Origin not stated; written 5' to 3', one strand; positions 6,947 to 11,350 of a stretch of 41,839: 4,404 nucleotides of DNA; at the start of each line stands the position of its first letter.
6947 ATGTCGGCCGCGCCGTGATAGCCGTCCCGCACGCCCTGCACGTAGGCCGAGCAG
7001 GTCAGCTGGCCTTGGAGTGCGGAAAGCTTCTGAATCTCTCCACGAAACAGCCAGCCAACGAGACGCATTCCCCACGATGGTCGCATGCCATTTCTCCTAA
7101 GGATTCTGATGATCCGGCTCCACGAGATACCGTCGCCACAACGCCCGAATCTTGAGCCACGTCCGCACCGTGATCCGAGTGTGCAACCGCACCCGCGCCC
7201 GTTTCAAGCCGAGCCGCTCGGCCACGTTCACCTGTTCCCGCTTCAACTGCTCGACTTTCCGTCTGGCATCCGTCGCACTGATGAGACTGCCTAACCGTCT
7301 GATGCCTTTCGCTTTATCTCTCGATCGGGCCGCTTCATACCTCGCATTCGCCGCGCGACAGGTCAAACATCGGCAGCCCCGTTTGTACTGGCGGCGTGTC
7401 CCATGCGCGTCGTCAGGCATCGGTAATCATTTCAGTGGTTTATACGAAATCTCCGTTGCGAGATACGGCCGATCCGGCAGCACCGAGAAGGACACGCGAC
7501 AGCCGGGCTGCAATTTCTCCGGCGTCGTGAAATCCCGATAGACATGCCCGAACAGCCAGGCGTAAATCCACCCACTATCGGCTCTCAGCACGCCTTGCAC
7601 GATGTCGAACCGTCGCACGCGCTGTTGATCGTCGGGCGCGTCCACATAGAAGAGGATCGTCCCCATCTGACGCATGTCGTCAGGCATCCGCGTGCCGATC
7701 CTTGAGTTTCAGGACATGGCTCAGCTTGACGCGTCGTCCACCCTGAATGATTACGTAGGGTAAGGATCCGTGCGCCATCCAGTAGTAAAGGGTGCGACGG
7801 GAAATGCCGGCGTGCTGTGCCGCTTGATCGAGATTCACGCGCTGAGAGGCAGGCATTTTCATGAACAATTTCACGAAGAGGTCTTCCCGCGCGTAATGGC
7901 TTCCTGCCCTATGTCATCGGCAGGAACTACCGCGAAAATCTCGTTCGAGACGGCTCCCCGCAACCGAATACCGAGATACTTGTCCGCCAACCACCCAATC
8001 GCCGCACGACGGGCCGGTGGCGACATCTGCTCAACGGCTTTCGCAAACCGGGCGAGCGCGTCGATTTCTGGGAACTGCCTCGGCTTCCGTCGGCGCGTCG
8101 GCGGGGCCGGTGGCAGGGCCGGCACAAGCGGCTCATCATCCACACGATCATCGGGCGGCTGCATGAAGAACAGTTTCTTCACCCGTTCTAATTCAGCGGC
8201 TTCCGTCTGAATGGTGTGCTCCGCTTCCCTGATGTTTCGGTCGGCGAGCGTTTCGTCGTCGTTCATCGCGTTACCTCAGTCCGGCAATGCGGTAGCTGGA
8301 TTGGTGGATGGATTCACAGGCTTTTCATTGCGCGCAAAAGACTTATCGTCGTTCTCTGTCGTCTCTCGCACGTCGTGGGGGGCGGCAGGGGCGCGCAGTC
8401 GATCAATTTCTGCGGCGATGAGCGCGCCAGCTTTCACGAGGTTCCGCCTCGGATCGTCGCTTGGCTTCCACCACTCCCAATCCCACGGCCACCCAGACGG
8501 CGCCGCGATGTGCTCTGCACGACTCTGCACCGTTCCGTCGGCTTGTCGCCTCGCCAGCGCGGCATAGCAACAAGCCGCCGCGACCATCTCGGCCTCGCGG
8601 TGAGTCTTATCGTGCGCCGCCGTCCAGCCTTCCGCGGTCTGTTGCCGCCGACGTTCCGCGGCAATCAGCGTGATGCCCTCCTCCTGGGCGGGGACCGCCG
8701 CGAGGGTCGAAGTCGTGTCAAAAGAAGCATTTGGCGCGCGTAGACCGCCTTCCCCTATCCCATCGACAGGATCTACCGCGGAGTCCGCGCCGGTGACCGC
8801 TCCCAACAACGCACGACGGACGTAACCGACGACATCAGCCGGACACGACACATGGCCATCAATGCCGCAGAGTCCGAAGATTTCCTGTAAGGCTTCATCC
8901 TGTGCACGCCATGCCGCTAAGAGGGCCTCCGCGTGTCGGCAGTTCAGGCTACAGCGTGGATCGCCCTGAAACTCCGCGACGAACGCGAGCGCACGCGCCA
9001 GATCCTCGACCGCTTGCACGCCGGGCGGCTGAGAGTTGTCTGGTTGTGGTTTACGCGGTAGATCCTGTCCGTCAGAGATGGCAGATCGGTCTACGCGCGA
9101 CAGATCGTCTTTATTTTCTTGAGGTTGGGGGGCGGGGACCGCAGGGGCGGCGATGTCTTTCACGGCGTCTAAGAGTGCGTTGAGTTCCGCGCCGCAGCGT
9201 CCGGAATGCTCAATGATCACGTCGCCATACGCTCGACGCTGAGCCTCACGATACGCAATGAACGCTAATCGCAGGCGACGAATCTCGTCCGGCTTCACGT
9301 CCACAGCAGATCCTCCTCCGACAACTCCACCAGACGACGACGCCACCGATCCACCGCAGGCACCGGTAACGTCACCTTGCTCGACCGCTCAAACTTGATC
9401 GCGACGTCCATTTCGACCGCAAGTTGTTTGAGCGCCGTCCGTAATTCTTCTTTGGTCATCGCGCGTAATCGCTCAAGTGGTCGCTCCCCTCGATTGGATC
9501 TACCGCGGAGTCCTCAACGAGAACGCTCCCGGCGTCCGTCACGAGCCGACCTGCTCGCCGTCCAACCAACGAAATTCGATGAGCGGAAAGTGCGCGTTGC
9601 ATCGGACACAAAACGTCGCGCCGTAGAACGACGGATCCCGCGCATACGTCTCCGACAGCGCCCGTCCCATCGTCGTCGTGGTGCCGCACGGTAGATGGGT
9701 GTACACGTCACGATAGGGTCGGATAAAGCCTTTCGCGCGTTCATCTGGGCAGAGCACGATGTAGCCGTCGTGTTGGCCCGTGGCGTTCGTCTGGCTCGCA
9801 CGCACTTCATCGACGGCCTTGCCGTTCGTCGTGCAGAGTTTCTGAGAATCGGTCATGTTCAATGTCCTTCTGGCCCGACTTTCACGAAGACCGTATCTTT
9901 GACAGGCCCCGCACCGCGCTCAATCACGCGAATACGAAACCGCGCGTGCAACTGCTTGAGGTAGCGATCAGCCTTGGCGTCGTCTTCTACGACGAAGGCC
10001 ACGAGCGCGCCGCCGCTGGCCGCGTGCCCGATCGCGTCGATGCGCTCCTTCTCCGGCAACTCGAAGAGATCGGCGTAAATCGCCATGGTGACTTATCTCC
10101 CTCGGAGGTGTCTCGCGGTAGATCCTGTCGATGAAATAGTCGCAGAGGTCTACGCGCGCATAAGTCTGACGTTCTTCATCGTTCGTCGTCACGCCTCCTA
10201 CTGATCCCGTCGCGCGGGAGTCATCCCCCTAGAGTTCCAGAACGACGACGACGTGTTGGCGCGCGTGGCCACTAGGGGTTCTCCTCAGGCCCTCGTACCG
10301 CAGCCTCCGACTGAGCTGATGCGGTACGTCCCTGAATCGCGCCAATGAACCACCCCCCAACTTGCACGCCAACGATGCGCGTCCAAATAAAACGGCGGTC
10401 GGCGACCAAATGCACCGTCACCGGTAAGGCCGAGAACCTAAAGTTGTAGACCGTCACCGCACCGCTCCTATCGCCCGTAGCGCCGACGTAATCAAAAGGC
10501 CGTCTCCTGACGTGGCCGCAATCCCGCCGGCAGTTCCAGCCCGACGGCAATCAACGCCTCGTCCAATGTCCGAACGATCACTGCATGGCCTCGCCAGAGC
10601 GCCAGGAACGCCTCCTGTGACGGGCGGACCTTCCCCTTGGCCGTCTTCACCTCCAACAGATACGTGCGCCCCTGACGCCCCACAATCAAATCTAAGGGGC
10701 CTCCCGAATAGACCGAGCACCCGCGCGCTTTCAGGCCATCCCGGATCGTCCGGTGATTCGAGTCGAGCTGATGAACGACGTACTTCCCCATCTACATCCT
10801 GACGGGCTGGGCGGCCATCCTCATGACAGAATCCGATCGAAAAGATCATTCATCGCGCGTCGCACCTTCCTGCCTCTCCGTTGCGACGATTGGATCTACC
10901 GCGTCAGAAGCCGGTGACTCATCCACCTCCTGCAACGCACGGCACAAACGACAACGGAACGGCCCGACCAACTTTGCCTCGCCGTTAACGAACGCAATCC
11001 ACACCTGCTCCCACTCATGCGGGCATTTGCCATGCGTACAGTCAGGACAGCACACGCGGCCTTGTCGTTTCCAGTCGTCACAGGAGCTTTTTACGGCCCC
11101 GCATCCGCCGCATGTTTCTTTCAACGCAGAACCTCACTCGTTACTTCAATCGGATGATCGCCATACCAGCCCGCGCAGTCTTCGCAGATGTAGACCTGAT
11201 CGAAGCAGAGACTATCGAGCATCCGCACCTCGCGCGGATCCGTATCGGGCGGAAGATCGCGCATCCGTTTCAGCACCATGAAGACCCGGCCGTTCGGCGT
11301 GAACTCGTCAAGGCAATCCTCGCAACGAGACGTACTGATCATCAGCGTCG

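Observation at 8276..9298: A 340-aa ORF that looks like three small genes stitched together in frame by repeat copies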

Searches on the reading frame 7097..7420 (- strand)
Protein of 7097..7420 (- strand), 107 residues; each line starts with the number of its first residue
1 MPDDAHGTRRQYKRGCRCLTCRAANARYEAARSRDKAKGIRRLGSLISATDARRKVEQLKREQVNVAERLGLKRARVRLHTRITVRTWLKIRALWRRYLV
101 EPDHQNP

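Call 25: search_protein_families(library=phrogs, proteins=[window:7097-7420:-], max_evalue=0.001)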
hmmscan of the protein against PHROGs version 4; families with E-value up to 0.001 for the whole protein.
window:7097-7420:- (107 aa): 2 families
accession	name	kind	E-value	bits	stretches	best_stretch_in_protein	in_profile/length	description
phrog_23251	-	DNA, RNA and nucleotide metabolism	0.00048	21.1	1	5-36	97-127/142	HNH endonuclease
phrog_4234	-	DNA, RNA and nucleotide metabolism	0.00091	19.9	1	5-36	92-124/130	HNH endonuclease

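Call 91: search_protein_families(library=pfam, proteins=[window:7097-7420:-], max_evalue=0.01)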
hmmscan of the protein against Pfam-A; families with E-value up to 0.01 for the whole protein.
window:7097-7420:- (107 aa): 0 families

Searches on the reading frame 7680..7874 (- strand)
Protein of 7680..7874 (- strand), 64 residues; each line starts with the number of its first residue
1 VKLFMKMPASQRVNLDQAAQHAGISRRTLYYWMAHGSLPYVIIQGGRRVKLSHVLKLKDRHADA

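Call 25: search_protein_families(library=phrogs, proteins=[window:7680-7874:-], max_evalue=0.001)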
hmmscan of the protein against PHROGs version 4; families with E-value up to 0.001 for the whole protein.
window:7680-7874:- (64 aa): 2 families
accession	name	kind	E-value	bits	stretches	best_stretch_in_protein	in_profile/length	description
phrog_66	-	integration and excision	5.8e-06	27.2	1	7-61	88-143/412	excisionase and transcriptional regulator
phrog_15534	-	DNA, RNA and nucleotide metabolism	0.00033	22.2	1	10-53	41-83/93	HTH DNA binding protein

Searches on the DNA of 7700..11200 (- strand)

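Call 34: search_rna_families(source=window, start=7700, end=11200, threshold=evalue, max_evalue=1)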
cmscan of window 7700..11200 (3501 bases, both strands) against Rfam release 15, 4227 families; matches with E-value up to 1: 0.
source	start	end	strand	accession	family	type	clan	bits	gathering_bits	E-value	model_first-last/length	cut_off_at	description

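Call 90: search_dna_similar(query=window:9020-9135:-, collection=phages, mode=distant, max_evalue=0.01, max_rows=15)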
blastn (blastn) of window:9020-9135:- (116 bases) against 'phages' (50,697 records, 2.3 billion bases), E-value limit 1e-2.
No match.
